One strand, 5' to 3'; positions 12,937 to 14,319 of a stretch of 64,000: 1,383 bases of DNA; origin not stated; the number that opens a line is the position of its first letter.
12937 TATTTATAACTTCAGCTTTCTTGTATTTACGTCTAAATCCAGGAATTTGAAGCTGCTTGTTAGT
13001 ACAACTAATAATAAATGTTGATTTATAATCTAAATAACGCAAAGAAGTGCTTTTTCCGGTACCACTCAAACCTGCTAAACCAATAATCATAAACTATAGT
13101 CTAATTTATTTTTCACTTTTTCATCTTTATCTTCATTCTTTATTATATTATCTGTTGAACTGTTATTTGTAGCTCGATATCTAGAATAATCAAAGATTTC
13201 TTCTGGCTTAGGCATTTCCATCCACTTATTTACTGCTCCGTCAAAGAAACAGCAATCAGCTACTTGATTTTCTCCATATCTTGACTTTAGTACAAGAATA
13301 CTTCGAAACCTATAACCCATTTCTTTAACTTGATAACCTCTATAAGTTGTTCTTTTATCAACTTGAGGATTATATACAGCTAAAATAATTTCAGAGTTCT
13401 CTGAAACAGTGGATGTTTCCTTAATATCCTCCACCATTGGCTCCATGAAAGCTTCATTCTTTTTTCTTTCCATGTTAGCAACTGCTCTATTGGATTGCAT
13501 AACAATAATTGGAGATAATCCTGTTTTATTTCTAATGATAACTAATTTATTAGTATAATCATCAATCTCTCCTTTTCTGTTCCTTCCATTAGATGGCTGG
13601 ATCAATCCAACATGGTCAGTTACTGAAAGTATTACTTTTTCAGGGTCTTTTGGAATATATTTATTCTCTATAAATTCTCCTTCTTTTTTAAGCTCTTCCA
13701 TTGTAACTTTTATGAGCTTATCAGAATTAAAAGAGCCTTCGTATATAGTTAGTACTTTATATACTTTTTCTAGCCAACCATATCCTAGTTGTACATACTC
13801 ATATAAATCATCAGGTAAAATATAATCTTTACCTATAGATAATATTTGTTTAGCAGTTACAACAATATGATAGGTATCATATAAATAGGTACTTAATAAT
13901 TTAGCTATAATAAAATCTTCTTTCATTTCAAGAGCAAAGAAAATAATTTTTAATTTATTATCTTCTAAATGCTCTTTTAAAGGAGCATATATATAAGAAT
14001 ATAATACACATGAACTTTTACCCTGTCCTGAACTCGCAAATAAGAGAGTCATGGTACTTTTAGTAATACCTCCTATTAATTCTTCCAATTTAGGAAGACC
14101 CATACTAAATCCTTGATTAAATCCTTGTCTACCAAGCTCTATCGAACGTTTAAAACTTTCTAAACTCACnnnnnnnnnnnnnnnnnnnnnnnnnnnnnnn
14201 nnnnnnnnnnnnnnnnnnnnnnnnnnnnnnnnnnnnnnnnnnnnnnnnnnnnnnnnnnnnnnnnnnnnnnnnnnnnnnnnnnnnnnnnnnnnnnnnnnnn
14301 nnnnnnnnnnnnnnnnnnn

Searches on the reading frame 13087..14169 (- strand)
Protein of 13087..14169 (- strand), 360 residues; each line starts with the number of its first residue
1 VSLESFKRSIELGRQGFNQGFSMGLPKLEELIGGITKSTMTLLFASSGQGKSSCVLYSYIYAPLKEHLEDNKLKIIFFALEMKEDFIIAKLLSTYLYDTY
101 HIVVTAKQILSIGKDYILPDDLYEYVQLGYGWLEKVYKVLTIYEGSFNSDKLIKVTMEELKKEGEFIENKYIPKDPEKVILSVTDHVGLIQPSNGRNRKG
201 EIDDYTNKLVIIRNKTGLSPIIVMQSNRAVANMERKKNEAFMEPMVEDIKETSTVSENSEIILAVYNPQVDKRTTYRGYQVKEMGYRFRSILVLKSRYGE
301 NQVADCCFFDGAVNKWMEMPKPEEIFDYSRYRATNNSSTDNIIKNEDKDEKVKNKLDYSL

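Call 63: search_protein_families(library=phrogs, proteins=[window:13087-14169:-], max_evalue=0.00001)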
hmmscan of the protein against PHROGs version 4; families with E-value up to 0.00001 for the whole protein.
window:13087-14169:- (360 aa): 4 families
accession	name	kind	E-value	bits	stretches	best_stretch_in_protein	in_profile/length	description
phrog_19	-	DNA, RNA and nucleotide metabolism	5.5e-20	72.8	1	19-341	333-603/621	DnaB-like replicative helicase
phrog_15558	-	unknown function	3.8e-12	47.1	1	170-274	243-348/403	-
phrog_239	-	DNA, RNA and nucleotide metabolism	6.5e-08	33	1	20-345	340-625/801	DNA primase/helicase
phrog_243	-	DNA, RNA and nucleotide metabolism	5.7e-06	26.5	0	179-300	143-245/273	DnaB-like replicative helicase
